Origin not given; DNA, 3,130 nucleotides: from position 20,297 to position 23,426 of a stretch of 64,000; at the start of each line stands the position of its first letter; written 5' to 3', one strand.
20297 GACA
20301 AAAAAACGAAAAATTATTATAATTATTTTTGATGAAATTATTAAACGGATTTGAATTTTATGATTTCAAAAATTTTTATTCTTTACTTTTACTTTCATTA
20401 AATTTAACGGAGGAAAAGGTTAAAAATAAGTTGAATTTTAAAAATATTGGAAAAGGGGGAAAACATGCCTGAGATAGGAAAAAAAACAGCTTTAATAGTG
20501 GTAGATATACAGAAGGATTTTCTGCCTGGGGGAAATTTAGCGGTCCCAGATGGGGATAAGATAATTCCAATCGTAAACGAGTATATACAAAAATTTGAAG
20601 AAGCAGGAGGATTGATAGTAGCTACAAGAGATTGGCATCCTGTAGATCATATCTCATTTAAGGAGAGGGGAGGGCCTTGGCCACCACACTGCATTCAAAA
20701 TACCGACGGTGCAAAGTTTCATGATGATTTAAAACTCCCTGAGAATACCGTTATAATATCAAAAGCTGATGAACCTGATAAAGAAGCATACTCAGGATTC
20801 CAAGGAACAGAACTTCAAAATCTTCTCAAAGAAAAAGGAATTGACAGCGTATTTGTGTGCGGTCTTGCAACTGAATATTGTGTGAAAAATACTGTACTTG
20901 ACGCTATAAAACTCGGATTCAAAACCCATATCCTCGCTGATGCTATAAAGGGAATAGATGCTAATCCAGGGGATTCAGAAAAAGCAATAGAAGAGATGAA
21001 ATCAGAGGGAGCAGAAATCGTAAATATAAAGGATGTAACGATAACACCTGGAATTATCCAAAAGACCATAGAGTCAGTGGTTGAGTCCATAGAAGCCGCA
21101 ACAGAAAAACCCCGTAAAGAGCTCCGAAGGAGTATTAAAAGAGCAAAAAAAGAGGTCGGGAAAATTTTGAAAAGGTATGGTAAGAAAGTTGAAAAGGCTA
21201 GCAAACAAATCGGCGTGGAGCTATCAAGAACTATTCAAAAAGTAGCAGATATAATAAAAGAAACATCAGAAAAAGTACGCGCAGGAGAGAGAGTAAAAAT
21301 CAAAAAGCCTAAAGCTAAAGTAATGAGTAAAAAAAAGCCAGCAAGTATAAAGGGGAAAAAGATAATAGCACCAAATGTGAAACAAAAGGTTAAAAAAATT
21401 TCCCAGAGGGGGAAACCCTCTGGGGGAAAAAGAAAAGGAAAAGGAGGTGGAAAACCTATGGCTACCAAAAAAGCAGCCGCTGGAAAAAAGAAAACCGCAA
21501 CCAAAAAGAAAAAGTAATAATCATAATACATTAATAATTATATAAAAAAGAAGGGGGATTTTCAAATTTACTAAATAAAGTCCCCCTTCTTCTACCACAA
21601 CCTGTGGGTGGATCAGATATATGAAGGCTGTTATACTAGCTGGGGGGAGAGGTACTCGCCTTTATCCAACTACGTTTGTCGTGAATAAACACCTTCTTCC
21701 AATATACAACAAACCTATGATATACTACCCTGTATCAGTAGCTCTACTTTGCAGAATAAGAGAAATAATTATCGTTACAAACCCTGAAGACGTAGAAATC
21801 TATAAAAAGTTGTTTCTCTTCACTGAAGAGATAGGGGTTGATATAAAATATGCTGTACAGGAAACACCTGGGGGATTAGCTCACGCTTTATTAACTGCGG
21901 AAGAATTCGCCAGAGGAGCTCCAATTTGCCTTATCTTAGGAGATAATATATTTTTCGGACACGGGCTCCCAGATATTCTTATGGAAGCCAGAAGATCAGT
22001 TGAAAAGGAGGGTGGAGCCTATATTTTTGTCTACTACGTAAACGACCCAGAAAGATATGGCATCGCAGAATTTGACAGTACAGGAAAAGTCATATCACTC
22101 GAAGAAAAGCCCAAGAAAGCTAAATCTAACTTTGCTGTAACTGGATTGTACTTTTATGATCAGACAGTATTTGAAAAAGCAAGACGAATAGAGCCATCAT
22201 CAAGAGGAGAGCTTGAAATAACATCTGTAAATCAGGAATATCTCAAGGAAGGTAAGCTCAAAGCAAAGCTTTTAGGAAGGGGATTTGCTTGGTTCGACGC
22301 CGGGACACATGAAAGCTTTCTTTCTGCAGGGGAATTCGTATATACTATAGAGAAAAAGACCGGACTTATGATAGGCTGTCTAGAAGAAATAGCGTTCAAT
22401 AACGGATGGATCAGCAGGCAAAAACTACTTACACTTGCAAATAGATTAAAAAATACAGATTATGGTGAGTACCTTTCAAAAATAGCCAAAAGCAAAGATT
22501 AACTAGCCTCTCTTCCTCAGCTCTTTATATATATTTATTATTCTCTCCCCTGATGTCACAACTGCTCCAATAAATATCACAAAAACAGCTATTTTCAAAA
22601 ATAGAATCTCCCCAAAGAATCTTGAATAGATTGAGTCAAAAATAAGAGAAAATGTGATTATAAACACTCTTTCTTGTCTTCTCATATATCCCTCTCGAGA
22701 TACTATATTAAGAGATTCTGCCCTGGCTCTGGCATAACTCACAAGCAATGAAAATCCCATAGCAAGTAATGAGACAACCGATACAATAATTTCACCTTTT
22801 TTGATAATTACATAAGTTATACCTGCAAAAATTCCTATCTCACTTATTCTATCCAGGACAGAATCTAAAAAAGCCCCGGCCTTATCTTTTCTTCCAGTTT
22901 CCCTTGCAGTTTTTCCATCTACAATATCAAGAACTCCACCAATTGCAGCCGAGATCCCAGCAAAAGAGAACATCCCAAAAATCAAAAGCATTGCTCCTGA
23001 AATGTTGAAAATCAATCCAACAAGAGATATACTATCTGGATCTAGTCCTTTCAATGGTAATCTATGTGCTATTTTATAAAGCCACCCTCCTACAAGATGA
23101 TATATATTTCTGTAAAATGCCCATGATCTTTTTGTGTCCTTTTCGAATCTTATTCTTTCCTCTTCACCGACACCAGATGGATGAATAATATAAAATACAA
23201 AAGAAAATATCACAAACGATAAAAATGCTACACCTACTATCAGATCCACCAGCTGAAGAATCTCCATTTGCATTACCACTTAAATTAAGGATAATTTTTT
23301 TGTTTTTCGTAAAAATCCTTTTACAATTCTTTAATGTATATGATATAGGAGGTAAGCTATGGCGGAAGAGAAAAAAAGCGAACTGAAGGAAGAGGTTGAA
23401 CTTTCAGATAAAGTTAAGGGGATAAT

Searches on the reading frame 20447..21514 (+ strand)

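Call 27: search_protein_families(library=pfam, proteins=[window:20447-21514:+], max_evalue=0.00001)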
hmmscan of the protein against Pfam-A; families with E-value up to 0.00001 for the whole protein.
window:20447-21514:+ (356 aa): 1 family
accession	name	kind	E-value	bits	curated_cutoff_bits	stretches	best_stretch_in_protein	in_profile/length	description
PF00857.26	Isochorismatase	-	2.2e-39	135.8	27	1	14-194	1-173/175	Isochorismatase domain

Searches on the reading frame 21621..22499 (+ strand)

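Call 27: search_protein_families(library=pfam, proteins=[window:21621-22499:+], max_evalue=0.00001)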
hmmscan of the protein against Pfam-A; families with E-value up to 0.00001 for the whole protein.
window:21621-22499:+ (293 aa): 2 families
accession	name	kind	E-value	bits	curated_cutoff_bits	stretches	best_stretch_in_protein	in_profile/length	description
PF00483.29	NTP_transferase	-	9.8e-67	225.5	21.2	1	2-240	1-242/245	Nucleotidyl transferase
PF12804.13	NTP_transf_3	-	2.5e-11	44.4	27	1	3-126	1-113/160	MobA-like NTP transferase domain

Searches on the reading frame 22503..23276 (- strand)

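Call 27: search_protein_families(library=pfam, proteins=[window:22503-23276:-], max_evalue=0.00001)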
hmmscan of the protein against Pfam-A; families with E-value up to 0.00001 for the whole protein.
window:22503-23276:- (257 aa): 1 family
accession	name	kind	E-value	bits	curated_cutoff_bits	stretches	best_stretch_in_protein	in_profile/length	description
PF01066.26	CDP-OH_P_transf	-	4.7e-11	43.7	22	1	80-212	4-133/152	CDP-alcohol phosphatidyltransferase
